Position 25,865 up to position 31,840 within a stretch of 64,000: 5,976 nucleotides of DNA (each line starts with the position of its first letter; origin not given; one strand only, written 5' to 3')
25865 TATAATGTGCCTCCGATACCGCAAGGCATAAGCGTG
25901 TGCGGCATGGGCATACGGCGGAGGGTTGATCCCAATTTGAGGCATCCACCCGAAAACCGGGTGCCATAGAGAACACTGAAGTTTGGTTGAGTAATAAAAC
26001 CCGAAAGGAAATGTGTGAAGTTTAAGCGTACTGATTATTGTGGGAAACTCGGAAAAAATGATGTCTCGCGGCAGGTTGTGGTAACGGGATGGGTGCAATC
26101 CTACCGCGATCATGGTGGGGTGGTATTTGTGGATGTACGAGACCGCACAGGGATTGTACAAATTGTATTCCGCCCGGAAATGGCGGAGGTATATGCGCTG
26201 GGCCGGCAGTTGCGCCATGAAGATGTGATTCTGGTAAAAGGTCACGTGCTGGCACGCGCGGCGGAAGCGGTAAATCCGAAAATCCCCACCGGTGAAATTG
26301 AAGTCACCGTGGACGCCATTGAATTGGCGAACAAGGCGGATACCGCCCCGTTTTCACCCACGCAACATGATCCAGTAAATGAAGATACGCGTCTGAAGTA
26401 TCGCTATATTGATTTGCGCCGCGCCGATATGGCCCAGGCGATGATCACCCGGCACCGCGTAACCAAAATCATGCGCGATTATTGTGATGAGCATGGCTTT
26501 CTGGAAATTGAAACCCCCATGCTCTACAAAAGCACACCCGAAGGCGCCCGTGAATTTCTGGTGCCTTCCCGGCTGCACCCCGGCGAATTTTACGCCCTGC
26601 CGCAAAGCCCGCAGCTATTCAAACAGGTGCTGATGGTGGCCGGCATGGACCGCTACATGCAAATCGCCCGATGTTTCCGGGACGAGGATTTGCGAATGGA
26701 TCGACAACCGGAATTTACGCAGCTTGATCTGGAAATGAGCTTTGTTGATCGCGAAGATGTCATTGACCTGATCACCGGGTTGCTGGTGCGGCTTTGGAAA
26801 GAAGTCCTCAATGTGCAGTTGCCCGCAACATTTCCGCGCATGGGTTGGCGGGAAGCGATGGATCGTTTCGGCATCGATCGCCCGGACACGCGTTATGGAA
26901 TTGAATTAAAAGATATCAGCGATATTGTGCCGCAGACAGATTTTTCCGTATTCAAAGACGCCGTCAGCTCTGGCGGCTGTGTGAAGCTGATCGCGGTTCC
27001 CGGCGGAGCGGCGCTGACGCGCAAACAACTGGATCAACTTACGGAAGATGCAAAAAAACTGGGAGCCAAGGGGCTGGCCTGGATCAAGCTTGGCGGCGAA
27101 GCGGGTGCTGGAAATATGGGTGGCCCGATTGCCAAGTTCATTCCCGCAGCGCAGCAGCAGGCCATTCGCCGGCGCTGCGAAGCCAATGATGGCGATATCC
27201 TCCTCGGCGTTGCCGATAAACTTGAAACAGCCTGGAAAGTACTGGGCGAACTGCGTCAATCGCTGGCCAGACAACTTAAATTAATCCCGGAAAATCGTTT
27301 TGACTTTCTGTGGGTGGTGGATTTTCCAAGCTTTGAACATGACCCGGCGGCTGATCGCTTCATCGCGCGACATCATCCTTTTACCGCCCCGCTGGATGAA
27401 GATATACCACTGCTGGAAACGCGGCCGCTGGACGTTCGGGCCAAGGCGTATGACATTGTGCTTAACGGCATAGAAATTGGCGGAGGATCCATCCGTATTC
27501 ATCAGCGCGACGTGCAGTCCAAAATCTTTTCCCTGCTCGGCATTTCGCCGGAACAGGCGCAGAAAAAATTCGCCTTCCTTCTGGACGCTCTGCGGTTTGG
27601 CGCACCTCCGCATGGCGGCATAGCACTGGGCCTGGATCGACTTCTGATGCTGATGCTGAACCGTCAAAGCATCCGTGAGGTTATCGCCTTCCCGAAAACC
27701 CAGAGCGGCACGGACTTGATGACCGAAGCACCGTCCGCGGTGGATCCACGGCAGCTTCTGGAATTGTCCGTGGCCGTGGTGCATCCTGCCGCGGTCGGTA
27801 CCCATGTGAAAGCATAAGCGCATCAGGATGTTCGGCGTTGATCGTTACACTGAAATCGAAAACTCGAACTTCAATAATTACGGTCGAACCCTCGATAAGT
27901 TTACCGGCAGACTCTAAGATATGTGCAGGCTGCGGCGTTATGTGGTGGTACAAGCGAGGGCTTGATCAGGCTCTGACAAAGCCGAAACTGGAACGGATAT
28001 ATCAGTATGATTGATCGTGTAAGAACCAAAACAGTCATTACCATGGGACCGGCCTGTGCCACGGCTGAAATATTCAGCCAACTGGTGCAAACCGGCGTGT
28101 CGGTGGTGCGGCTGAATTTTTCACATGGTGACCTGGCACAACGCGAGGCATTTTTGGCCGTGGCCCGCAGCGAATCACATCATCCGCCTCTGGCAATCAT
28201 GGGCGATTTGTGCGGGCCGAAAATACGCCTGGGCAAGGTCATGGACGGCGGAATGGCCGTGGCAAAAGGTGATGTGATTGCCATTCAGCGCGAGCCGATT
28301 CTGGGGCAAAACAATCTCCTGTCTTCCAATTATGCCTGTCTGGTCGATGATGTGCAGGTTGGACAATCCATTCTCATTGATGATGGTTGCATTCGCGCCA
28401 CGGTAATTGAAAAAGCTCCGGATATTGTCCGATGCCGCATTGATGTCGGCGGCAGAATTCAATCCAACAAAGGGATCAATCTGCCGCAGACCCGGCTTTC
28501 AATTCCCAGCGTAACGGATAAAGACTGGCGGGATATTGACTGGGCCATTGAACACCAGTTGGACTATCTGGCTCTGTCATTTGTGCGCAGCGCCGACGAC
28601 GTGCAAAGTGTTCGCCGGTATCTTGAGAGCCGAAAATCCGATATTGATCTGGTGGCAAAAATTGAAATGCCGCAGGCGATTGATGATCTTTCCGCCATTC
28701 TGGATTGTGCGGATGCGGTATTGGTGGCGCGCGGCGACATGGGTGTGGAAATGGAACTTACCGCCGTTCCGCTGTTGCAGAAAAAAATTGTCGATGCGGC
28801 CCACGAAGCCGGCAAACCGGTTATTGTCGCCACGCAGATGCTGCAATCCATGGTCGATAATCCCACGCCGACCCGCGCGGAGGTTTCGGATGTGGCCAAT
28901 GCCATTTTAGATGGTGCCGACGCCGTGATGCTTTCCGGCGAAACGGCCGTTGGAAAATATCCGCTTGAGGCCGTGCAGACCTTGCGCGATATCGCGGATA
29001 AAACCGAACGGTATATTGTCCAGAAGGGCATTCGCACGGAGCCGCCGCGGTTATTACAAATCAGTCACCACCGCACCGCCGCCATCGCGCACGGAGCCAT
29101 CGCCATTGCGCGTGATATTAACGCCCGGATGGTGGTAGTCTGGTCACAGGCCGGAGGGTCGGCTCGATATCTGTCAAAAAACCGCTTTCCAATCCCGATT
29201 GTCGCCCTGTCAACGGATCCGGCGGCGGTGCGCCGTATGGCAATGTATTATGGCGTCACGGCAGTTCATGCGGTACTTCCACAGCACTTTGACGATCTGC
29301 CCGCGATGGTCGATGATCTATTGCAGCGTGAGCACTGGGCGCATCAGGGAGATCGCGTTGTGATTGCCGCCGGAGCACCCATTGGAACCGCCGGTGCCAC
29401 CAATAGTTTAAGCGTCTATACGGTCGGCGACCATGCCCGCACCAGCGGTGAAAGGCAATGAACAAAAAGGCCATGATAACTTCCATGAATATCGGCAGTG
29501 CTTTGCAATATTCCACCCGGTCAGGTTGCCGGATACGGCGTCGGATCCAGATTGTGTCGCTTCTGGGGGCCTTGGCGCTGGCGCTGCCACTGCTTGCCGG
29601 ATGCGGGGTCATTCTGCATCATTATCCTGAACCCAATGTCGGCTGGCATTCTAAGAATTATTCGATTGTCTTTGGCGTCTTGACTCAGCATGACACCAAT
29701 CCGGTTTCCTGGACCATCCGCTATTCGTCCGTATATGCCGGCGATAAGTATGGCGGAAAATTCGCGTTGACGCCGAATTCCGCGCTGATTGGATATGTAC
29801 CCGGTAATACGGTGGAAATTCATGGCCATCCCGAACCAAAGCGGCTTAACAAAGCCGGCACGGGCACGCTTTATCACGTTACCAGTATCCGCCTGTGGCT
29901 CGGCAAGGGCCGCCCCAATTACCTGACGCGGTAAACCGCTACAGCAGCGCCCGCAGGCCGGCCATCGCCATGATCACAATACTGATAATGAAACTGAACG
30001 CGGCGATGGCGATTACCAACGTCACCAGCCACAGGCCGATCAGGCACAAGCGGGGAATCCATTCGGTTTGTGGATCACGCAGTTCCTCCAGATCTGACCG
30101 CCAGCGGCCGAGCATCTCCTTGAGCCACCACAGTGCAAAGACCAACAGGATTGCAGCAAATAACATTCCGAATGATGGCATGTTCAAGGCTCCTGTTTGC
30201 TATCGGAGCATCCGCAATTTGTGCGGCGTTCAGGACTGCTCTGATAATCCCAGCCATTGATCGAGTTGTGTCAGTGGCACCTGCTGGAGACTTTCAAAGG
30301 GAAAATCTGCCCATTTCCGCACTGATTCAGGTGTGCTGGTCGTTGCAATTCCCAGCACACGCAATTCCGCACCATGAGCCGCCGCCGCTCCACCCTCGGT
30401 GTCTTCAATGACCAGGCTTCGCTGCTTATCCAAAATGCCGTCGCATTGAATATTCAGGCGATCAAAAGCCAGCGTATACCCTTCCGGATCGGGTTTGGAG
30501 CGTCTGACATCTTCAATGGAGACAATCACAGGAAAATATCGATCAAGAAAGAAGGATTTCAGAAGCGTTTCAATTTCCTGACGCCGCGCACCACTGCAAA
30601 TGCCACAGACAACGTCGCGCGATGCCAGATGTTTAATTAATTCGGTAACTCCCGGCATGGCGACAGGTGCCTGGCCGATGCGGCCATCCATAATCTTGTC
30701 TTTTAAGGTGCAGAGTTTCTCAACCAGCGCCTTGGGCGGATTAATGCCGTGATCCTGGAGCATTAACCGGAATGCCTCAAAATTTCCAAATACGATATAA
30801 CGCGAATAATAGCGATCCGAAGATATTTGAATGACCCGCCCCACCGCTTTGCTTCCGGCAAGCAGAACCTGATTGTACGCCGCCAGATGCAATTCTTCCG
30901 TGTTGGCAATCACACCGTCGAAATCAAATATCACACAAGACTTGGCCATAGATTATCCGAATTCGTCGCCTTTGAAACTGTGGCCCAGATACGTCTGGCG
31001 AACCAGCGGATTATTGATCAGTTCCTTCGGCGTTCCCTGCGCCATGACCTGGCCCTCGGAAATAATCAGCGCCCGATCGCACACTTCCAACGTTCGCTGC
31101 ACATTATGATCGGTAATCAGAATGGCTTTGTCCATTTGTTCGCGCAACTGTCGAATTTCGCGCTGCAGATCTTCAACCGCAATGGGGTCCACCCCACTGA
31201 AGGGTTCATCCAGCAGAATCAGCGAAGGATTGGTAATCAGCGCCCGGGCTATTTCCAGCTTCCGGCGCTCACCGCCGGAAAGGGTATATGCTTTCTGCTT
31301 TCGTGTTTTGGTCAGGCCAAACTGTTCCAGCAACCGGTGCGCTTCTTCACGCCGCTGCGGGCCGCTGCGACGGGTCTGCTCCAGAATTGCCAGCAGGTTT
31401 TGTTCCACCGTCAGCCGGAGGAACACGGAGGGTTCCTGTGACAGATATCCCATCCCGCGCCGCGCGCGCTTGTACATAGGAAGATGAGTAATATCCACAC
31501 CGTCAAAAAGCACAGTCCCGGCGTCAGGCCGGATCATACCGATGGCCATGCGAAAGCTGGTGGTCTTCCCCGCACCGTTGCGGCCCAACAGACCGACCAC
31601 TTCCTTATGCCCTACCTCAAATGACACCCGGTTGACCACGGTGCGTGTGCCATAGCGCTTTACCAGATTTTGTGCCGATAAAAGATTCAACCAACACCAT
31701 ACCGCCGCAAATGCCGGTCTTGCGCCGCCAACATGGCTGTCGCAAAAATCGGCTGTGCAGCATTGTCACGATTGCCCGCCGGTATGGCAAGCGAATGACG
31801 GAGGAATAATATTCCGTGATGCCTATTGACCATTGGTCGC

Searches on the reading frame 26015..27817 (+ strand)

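Call 13: search_protein_families(library=pfam, proteins=[window:26015-27817:+], max_evalue=0.001)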
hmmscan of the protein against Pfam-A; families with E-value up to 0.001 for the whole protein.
window:26015-27817:+ (600 aa): 3 families
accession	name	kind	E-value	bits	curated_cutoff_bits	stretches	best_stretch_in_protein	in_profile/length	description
PF00152.25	tRNA-synt_2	-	2.7e-122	408.1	25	1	122-563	1-308/308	tRNA synthetases class II (D, K and N)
PF02938.19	GAD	-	5.9e-24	84.6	23.4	1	313-409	1-94/95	GAD domain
PF01336.31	tRNA_anti-codon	-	1.6e-17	63.6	27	1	21-104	1-74/75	OB-fold nucleic acid binding domain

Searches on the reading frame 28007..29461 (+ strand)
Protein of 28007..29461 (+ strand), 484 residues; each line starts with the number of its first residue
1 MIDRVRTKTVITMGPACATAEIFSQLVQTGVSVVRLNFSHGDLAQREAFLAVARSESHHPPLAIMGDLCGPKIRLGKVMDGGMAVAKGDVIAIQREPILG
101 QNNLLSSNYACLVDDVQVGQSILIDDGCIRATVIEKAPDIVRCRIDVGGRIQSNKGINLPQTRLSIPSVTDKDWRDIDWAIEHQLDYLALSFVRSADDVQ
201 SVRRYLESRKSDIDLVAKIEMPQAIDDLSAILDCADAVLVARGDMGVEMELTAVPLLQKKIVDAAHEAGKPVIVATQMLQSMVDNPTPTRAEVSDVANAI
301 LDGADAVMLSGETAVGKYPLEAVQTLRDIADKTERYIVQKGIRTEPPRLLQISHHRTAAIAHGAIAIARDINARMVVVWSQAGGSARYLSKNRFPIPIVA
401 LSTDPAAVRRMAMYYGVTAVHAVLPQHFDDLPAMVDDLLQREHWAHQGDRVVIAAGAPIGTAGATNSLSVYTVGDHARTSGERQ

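Call 13: search_protein_families(library=pfam, proteins=[window:28007-29461:+], max_evalue=0.001)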
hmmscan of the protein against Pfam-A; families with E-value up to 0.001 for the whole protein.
window:28007-29461:+ (484 aa): 2 families
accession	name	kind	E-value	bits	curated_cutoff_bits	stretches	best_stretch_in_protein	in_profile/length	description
PF00224.27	PK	-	6.5e-105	351.3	30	1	6-323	3-328/328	Pyruvate kinase, barrel domain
PF02887.21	PK_C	-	2e-24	86.3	28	1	359-470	2-113/114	Pyruvate kinase, alpha/beta domain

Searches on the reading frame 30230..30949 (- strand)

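Call 13: search_protein_families(library=pfam, proteins=[window:30230-30949:-], max_evalue=0.001)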
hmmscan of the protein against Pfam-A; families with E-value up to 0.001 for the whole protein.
window:30230-30949:- (239 aa): 2 families
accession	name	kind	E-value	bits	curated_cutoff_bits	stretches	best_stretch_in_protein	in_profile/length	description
PF13419.12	HAD_2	-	6.1e-26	92.1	23.8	1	6-200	1-177/178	Haloacid dehalogenase-like hydrolase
PF00702.32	Hydrolase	-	4.4e-21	76.6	26.4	1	5-194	3-190/191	haloacid dehalogenase-like hydrolase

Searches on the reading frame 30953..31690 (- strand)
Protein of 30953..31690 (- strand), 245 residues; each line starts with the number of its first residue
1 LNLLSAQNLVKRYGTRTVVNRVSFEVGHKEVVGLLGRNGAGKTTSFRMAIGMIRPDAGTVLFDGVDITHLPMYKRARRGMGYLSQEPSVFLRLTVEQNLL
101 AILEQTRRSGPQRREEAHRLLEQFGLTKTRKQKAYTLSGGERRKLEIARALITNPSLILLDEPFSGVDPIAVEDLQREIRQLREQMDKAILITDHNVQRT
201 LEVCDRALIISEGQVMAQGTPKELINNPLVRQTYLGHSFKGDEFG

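Call 13: search_protein_families(library=pfam, proteins=[window:30953-31690:-], max_evalue=0.001)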
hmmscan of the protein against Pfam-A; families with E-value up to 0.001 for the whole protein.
window:30953-31690:- (245 aa): 3 families
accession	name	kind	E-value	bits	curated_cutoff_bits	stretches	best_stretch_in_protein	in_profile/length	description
PF00005.33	ABC_tran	-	8e-37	127.3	25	1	20-164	2-136/137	ABC transporter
PF13304.12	AAA_21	-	4.7e-07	30.6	27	1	120-182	221-282/304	AAA domain, putative AbiEii toxin, Type IV TA system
PF12399.14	BCA_ABC_TP_C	-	1e-05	25.5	25.5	1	214-239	1-26/27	Branched-chain amino acid ATP-binding cassette transporter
